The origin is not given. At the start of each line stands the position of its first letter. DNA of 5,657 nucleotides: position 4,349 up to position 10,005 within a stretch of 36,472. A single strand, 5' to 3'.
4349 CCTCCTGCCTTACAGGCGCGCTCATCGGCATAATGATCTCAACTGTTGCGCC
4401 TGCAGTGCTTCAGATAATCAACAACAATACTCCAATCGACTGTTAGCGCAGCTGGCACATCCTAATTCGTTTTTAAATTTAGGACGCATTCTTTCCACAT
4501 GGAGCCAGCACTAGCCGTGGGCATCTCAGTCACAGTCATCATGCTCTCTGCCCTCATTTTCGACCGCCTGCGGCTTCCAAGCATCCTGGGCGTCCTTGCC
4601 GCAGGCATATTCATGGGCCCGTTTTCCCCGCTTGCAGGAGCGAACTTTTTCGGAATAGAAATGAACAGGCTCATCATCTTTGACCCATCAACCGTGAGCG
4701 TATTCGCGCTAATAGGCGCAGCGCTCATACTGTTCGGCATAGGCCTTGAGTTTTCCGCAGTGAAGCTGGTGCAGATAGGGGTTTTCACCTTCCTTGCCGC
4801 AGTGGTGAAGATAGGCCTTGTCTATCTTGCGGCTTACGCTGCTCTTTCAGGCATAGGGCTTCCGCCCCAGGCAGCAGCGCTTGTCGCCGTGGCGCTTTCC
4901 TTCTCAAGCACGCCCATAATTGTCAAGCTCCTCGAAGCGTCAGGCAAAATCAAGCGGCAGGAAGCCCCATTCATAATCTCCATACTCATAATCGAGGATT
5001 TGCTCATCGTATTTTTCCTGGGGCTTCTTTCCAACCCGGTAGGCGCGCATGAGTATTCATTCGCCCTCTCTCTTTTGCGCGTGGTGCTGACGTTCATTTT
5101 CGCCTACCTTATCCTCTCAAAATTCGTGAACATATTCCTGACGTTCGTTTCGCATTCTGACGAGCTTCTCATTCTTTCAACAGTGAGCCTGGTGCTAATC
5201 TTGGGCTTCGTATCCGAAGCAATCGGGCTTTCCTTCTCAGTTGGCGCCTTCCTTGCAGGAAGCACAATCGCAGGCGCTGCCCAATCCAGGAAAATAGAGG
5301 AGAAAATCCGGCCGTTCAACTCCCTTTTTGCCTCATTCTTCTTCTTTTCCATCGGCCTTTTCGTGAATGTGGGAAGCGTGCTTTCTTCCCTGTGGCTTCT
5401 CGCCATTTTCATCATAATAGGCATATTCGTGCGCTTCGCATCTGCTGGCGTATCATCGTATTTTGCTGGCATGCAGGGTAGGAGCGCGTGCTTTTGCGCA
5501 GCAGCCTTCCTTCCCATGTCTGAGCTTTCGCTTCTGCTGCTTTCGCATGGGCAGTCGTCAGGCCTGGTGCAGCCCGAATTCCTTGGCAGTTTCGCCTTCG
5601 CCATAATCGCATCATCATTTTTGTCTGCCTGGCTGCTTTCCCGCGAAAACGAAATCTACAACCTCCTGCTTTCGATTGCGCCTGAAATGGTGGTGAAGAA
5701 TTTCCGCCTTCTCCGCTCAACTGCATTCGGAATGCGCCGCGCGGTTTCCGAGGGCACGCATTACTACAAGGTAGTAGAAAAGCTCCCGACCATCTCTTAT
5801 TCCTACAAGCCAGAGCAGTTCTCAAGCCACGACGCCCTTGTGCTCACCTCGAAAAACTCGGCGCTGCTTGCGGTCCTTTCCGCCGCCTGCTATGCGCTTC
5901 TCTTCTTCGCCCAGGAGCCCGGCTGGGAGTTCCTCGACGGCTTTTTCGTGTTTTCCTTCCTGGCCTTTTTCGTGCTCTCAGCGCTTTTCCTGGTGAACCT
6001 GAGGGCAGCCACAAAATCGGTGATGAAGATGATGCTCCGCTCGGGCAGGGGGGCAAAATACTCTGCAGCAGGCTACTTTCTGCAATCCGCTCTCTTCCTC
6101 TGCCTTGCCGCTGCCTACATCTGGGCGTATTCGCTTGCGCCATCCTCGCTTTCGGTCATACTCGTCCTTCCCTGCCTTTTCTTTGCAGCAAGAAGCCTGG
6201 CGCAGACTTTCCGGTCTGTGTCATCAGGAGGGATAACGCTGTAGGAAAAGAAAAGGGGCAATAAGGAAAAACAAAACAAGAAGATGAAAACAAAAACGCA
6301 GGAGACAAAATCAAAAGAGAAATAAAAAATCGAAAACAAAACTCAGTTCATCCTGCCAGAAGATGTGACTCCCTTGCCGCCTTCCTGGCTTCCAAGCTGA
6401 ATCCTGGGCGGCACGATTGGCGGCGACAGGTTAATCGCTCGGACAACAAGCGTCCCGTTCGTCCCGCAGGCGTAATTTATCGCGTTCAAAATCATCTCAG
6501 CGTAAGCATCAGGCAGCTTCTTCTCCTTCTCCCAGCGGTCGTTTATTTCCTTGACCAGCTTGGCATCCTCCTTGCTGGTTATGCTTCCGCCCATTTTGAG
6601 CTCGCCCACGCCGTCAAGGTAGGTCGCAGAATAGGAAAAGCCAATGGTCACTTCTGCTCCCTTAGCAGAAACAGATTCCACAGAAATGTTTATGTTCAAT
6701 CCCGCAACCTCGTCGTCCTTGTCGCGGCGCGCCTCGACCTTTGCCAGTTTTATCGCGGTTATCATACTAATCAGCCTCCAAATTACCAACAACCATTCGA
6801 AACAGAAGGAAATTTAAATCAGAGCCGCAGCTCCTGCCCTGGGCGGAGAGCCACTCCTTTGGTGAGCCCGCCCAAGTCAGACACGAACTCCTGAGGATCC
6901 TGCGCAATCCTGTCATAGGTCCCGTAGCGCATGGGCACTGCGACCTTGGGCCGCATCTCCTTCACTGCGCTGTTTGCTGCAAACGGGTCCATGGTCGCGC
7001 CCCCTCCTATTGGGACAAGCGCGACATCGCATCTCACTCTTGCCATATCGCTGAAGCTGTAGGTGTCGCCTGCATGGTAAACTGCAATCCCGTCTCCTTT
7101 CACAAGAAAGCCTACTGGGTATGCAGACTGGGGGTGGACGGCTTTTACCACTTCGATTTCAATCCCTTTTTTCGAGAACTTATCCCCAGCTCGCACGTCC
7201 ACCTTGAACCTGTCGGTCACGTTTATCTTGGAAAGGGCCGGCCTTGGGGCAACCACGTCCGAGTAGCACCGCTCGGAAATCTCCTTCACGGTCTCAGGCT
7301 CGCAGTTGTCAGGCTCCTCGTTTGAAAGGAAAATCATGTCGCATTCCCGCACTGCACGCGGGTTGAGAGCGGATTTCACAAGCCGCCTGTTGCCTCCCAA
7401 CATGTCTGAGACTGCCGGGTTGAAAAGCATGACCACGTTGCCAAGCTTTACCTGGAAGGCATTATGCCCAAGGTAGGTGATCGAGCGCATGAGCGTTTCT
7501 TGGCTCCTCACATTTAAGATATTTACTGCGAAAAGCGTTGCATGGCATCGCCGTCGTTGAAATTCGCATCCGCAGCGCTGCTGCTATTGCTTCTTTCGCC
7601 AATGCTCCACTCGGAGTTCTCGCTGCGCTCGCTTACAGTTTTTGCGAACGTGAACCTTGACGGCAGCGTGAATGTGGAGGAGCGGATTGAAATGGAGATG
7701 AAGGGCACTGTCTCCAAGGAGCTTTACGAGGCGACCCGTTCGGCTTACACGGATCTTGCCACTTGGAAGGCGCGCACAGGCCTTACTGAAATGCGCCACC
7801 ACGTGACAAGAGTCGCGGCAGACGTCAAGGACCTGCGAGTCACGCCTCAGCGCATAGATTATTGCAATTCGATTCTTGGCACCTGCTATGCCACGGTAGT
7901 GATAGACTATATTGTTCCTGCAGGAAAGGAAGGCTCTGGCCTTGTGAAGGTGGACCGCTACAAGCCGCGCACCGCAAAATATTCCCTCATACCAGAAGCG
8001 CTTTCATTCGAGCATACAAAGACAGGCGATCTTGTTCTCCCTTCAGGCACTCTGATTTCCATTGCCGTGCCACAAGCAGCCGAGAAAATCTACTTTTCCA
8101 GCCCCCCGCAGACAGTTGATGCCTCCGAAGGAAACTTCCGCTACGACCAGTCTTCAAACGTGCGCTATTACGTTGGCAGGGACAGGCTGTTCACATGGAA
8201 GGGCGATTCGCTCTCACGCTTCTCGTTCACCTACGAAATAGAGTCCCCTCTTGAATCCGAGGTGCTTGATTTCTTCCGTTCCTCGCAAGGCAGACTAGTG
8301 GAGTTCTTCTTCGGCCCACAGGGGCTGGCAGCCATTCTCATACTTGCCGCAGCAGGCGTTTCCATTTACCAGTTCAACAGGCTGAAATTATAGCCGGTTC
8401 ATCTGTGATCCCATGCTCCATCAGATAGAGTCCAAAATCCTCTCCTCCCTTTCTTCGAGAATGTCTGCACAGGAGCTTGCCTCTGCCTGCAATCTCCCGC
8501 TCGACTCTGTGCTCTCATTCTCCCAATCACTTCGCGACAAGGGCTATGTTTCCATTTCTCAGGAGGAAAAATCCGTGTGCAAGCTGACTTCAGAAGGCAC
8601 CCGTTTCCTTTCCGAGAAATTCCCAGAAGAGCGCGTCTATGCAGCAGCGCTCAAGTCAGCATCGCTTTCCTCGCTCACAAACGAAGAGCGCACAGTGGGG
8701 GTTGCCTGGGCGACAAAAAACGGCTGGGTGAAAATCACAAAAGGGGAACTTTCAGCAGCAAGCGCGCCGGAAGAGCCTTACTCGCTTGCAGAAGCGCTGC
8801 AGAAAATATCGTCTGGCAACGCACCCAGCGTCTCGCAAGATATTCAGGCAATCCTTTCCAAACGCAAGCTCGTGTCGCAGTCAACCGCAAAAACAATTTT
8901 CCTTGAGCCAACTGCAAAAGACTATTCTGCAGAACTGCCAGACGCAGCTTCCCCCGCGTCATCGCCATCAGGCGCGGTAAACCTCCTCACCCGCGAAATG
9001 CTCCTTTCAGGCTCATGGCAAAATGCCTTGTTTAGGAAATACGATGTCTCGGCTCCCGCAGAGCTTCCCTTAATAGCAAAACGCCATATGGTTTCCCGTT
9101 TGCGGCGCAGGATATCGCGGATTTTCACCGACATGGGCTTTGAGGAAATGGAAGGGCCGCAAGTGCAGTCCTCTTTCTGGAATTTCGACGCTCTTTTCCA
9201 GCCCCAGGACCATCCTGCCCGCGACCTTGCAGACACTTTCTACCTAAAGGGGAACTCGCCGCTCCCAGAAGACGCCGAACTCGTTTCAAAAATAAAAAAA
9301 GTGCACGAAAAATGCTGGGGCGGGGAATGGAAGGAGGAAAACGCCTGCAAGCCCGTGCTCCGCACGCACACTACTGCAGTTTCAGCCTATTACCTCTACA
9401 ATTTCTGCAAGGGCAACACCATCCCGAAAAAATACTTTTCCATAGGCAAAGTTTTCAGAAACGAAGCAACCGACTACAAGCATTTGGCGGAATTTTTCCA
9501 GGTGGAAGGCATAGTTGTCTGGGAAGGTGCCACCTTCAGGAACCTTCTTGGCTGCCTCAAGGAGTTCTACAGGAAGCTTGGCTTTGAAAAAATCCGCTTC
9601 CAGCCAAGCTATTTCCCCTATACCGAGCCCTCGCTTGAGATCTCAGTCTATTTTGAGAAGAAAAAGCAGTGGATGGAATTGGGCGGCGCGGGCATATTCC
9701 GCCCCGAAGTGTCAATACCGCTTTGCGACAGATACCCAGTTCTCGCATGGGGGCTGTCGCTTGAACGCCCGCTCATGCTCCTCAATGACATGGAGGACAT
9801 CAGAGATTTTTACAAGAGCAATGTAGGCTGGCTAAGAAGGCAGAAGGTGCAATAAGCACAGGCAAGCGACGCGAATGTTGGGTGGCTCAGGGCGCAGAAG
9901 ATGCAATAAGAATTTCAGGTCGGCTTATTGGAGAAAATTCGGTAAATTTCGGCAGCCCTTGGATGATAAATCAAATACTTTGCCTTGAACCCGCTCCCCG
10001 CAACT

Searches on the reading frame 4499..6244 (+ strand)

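Call 20: search_protein_families(library=pfam, proteins=[window:4499-6244:+], max_evalue=0.01)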
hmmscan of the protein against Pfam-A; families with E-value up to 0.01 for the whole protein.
window:4499-6244:+ (581 aa): 2 families
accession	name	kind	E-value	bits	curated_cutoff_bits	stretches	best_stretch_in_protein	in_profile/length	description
PF00999.27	Na_H_Exchanger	-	7.2e-39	134.1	26.2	1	13-377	3-371/375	Sodium/hydrogen exchanger, transmembrane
PF02578.20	Cu-oxidase_4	-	0.002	18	22.9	1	395-473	25-106/238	Multi-copper polyphenol oxidoreductase laccase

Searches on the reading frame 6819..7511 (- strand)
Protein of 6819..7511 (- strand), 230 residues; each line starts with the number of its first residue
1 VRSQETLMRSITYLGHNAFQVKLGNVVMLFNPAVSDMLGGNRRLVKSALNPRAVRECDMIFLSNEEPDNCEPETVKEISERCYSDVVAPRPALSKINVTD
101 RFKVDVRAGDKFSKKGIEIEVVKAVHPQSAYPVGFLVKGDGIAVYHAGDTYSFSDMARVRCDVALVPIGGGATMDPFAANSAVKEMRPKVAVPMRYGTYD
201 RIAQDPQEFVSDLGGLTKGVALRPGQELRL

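Call 20: search_protein_families(library=pfam, proteins=[window:6819-7511:-], max_evalue=0.01)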
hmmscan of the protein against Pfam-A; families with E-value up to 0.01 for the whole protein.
window:6819-7511:- (230 aa): 2 families
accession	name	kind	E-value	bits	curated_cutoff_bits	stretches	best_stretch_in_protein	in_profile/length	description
PF13483.12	Lactamase_B_3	-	3.5e-20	73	24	1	11-194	2-159/160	Beta-lactamase superfamily domain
PF12706.13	Lactamase_B_2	-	1.9e-10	41.1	27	1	29-194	4-198/200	Beta-lactamase superfamily domain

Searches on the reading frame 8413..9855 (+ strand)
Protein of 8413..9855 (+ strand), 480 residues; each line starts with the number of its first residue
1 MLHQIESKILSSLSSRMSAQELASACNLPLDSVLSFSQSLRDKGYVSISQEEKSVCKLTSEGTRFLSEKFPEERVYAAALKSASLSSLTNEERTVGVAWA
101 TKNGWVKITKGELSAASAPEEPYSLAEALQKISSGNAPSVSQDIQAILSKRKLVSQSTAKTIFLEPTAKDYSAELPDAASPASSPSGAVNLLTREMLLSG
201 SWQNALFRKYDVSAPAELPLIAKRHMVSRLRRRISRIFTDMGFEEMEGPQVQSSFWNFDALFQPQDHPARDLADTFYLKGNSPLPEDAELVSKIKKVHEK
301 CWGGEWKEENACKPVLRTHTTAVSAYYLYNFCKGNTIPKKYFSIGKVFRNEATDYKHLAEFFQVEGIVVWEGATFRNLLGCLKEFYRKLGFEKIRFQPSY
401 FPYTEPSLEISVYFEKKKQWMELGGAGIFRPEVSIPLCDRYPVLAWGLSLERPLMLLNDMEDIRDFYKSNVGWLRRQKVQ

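Call 21: search_protein_families(library=pfam, proteins=[window:8413-9855:+], max_evalue=0.01)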
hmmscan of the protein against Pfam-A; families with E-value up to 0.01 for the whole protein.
window:8413-9855:+ (480 aa): 5 families
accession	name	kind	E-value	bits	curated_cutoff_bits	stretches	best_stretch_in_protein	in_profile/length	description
PF01409.25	tRNA-synt_2d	-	1.9e-83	280.1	19.8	1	209-475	1-244/246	tRNA synthetases class II core domain (F)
PF00152.25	tRNA-synt_2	-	1.9e-05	24.4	25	1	339-365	92-118/308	tRNA synthetases class II (D, K and N)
PF00587.30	tRNA-synt_2b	-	0.00021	21.8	29.3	1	318-424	16-132/179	tRNA synthetase class II core domain (G, H, P, S and T)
PF18553.7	PheRS_DBD3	-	0.0026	18.5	26.6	1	71-112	2-51/61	PheRS DNA binding domain 3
PF17759.6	tRNA_synthFbeta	-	0.0095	15.9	22.4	0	340-433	98-197/214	Phenylalanyl tRNA synthetase beta chain CLM domain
